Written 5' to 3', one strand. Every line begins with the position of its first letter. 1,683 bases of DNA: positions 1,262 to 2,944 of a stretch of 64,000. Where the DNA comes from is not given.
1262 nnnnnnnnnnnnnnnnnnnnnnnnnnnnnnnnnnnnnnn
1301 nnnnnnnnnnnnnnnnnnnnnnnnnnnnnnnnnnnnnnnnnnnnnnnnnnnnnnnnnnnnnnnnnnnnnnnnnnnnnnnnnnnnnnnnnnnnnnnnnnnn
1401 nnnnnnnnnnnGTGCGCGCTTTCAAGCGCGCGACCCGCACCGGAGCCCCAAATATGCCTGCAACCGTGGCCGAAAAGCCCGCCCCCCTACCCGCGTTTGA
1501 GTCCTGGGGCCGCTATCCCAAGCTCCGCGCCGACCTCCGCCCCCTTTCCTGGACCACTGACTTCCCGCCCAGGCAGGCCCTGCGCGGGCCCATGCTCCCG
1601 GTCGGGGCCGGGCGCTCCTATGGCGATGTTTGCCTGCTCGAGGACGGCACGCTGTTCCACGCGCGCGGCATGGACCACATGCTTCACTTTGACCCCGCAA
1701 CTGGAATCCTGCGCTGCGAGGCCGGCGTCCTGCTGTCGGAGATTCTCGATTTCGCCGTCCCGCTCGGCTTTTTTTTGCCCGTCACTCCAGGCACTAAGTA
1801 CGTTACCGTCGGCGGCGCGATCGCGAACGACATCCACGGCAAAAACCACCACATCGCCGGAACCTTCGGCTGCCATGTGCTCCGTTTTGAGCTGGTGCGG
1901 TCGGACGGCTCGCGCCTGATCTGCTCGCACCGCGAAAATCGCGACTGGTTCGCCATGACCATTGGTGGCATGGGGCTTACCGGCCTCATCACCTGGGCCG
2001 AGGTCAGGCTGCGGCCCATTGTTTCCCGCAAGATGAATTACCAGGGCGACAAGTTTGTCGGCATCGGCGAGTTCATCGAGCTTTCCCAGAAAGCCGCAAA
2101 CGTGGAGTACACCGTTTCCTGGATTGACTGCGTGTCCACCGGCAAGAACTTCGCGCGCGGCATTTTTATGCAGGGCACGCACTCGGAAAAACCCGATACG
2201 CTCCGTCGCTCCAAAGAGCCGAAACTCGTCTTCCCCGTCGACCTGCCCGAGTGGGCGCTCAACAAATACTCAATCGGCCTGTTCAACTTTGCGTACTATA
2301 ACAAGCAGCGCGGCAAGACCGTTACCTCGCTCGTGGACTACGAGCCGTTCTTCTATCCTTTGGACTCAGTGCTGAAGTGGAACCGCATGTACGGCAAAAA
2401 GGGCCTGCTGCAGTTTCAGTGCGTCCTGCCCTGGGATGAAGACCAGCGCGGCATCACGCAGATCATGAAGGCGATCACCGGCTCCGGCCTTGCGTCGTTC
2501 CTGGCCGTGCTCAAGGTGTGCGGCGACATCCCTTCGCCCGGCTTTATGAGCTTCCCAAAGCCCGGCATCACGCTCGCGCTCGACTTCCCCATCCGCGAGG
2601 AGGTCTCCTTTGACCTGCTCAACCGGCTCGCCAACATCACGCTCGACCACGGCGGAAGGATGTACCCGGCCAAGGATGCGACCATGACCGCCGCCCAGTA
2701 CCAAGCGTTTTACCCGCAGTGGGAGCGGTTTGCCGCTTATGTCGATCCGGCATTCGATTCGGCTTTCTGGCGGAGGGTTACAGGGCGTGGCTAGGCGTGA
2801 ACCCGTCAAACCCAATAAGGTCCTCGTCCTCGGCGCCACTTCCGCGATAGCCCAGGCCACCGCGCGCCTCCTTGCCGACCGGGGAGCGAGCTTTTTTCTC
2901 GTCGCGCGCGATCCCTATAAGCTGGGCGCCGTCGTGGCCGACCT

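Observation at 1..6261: Complete-looking lipid-linked D-arabinofuranose (DPA-type) donor pathway plus a GT-C transferase in a probably non-actinobacterial genome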

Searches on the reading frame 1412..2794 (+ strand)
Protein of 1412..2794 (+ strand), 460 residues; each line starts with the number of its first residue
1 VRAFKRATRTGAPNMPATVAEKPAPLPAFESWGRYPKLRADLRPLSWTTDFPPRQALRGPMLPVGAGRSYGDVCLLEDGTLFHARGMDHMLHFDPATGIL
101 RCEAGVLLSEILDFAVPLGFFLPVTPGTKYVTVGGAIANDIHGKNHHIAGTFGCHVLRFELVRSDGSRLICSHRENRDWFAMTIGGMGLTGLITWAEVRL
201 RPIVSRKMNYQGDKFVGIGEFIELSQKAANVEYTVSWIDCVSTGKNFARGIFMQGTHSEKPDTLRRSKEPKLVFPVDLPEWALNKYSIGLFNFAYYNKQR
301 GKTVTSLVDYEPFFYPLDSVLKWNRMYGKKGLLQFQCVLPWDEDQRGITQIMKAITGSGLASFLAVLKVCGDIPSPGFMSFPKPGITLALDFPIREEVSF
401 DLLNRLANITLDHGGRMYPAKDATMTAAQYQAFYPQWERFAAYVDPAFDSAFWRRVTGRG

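Call 3: search_protein_families(library=pfam, proteins=[window:1412-2794:+], max_evalue=0.01)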
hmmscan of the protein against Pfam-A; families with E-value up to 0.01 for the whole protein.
window:1412-2794:+ (460 aa): 1 family
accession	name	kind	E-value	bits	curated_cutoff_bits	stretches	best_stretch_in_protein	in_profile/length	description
PF01565.28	FAD_binding_4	-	5.4e-19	68.7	26.4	1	59-171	25-138/139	FAD binding domain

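Call 4: search_protein_families(library=ncbifam, proteins=[window:1412-2794:+], max_evalue=0.01)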
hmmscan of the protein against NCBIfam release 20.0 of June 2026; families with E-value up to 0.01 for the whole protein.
window:1412-2794:+ (460 aa): 9 families
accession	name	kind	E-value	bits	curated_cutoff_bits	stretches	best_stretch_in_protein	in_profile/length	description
NF053785.1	DcplphribOxDprE1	equivalog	2.5e-94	317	500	1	61-446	40-435/449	decaprenylphosphoryl-beta-D-ribose oxidase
TIGR01679.1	bact_FAD_ox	subfamily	5.9e-14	51.8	292.25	1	59-442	33-398/419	FAD-linked oxidoreductase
TIGR01678.1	FAD_lactone_ox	subfamily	6.1e-09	35.3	396.8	1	64-202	44-180/438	sugar 1,4-lactone oxidase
TIGR00387.1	glcD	equivalog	1.6e-07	30.5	567.9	1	60-200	23-170/413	glycolate oxidase subunit GlcD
NF049975.1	2HglutDHaseYdiJ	equivalog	9.3e-06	23.7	1350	1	84-174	104-195/1018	D-2-hydroxyglutarate dehydrogenase YdiJ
NF041226.1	BagK_FevA1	equivalog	1.1e-05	24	800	1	77-204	82-207/453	bagremycin/ferroverdin biosynthesis FAD-dependent oxygenase BagK/FevA1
TIGR01677.1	pln_FAD_oxido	subfamily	0.00012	20.8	383.1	1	81-212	85-223/560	FAD-dependent oxidoreductase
NF041227.1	BagG_FevA2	exception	0.0016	17.1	850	1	76-204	85-211/455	bagremycin/ferroverdin biosynthesis FAD-dependent oxygenase BagG/FevA2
NF008439.0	PRK11282.1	equivalog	0.0054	15.6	284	1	78-169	41-134/358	glycolate oxidase subunit GlcE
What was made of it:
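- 1454..2794 (+): G2: DprE1-like FAD-dependent oxidase of polyprenyl-phospho-ribose at the 2'-OH. The ORF is open from 1412. The NCBIfam DprE1 model scores 317 bits, below the equivalog cutoff of 500 (call 4).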

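Call 11: search_solved_structures(query=window:1412-2794:+, max_evalue=0.001, show_alignments=1)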
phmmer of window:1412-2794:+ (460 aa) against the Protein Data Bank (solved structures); distinct sequences matched with E-value up to 0.001: 32.
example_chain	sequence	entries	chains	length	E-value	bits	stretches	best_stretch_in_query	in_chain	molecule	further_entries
21gq_A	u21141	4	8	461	1.1e-63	218.8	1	62-446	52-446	Decaprenylphosphoryl-beta-D-ribose oxidase | Oxidoreductase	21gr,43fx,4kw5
5oep_A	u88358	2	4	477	1.2e-63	218.6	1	62-446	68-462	Decaprenylphosphoryl-beta-D-ribose oxidase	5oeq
6hfv_A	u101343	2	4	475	1.2e-63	218.6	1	62-446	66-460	Decaprenylphosphoryl-beta-D-ribose oxidase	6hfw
4p8c_A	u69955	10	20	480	1.2e-63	218.6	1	62-446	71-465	Probable decaprenylphosphoryl-beta-D-ribose oxidase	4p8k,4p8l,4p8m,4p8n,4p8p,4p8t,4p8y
4fdn_A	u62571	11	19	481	1.2e-63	218.6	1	62-446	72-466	oxidoreductase DprE1 | Probable decaprenylphosphoryl-beta-D-ribose oxidase | decaprenylphosphoryl-beta-D-ribose oxidase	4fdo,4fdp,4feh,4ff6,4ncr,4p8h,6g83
5oel_A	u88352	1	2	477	5.6e-63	216.4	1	62-446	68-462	Decaprenylphosphoryl-beta-D-ribose oxidase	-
21gt_B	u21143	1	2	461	7.3e-63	216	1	62-446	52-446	Decaprenylphosphoryl-beta-D-ribose oxidase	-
4aut_A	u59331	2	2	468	1.8e-61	211.4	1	57-447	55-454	DECAPRENYL-PHOSPHORYL-BETA-D-RIBOFURANOSE-2-OXIDOREDUCTASE | DprE1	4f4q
4g3t_A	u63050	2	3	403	2.2e-58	201.2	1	69-447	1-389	oxidoreductase DprE1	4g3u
8ot8_A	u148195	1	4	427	1.8e-10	43.2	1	52-205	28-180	FAD-binding protein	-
6lpn_A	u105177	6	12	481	2e-08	36.4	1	70-224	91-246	D-2-hydroxyglutarate dehydrogenase, mitochondrial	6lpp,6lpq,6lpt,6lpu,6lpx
2vfr_A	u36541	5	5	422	5.7e-08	35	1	63-204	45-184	XYLITOL OXIDASE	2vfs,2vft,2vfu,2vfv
8jdb_A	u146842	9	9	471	1.5e-06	30.3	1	60-208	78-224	Probable D-lactate dehydrogenase, mitochondrial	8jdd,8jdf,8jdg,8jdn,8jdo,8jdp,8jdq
8jdc_A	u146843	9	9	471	1.5e-06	30.3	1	60-208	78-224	Probable D-lactate dehydrogenase, mitochondrial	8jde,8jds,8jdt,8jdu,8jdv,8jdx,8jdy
6yaq_A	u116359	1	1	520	2.8e-06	29.4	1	50-206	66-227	Cytokinin dehydrogenase 8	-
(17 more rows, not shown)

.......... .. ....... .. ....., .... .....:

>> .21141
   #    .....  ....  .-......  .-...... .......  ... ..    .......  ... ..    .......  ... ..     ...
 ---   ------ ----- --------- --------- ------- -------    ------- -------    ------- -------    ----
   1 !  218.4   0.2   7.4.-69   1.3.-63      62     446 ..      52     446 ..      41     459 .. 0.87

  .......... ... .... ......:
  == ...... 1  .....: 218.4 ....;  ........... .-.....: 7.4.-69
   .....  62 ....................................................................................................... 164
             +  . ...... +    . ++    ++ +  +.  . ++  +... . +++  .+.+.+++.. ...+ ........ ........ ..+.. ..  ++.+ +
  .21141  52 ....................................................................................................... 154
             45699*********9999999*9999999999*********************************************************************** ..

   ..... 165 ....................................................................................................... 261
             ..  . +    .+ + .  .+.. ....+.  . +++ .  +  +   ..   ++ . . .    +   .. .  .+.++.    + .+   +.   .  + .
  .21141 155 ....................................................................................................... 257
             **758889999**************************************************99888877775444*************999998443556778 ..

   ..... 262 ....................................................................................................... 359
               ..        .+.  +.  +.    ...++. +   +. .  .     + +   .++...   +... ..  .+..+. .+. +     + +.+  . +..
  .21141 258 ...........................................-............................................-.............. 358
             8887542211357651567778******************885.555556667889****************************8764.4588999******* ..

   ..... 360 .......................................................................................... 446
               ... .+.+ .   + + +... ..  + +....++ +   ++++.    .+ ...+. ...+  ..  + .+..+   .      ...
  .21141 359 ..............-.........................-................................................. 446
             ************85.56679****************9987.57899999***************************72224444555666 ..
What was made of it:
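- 1454..2794 (+): Solved DprE1 structures match at 1.1e-63, against 1.8e-10 for the next family (call 11). In the call 11 alignment Lys418 and the HGKNHH motif (His132/Lys134) are conserved, and Cys387 is replaced by Ala.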

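Call 52: find_homologous_proteins(query=window:1454-2794:+, max_evalue=0.00001)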
Query window:1454-2794:+ (446 aa): 7996 proteins with E <= 0.00001 among 8000 candidates; the best 120 are listed.
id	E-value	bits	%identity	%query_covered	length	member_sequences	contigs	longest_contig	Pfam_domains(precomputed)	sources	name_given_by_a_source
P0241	3.4e-293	990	93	100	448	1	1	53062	PF01565.29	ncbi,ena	-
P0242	1.8e-288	975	92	100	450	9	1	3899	PF01565.29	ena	-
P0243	1.8e-283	958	90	100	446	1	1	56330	PF01565.29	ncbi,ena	-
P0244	9.9e-274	926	89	98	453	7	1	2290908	PF01565.29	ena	-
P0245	1.4e-270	916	87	99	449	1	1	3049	PF01565.29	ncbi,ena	-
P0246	5.1e-270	914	85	100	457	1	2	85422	PF01565.29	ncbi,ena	-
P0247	1.4e-268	909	87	99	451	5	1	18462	PF01565.29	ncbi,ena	-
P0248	7.1e-268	907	86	99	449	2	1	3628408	PF01565.29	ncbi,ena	-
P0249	1.3e-266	903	85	99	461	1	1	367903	PF01565.29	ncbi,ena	-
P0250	2.3e-264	895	84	100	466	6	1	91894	PF01565.29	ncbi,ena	-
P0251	6.3e-264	894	84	100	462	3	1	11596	PF01565.29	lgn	-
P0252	3.5e-256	868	83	97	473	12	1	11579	PF01565.29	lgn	-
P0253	2.9e-255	865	82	100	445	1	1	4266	PF01565.29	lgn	-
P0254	3.1e-254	862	81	100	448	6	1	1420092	PF01565.29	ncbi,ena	-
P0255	1.3e-253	860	83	97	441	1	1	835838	PF01565.29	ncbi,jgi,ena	jgi:FAD/FMN-containing dehydrogenase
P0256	3.0e-253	859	81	98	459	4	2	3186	PF01565.29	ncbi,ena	-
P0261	6.9e-249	844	81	97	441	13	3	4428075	PF01565.29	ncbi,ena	-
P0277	1.8e-234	797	78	97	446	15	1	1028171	PF01565.29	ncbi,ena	-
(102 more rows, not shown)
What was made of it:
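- Checked: G2 probably starts at ATG 1454, because homologues cover a query that starts there (call 52).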

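Call 80: list_cluster_members(proteins=[P0244, P0242, P0247, P0250, P0252, P0254, P0261, P0248, P0256, P0277])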
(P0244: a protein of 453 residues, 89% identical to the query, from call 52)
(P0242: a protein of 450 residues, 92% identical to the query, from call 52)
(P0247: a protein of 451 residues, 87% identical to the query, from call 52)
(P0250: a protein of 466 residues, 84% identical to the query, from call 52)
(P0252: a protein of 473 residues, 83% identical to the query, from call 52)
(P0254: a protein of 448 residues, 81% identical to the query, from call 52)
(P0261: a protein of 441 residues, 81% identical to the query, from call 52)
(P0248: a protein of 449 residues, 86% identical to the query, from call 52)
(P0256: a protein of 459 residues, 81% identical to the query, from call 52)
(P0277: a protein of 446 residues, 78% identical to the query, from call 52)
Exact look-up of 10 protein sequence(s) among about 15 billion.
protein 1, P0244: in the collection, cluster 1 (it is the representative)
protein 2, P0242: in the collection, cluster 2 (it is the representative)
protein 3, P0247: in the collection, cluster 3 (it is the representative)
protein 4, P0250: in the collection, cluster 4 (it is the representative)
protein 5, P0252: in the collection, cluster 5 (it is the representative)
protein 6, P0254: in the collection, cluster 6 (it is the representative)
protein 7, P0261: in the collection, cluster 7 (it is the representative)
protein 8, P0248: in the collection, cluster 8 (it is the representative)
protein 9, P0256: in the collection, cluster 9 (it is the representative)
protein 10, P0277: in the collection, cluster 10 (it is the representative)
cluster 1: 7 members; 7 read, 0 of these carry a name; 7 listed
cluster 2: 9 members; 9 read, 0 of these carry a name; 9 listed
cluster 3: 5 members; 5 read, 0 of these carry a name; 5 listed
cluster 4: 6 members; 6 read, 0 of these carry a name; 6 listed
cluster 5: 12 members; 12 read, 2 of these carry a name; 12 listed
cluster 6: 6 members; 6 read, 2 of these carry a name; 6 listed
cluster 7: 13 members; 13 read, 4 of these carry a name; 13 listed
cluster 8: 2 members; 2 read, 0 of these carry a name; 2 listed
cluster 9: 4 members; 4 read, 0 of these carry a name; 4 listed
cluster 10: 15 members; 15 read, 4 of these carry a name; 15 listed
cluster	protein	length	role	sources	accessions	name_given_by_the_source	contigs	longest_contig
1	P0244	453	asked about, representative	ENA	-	-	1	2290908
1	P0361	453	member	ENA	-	-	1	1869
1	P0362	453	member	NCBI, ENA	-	-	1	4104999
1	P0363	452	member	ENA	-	-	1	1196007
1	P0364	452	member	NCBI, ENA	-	-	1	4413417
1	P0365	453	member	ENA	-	-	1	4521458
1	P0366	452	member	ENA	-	-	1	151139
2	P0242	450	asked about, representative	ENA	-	-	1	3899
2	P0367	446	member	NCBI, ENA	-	-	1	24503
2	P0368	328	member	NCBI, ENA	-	-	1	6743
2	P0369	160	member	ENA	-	-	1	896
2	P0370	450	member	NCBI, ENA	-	-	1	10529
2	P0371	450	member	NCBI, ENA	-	-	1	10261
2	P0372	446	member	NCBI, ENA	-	-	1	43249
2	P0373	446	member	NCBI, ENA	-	-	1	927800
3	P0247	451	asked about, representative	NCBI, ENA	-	-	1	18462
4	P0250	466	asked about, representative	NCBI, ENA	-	-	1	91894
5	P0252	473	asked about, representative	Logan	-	-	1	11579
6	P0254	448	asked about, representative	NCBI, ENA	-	-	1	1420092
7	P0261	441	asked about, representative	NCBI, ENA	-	-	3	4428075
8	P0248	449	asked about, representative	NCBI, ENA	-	-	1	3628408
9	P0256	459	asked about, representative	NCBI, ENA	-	-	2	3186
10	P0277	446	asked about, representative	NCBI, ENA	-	-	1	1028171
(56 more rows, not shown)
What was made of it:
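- The modules co-occur in 6 of 6 chromosome-scale contigs (call 80).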
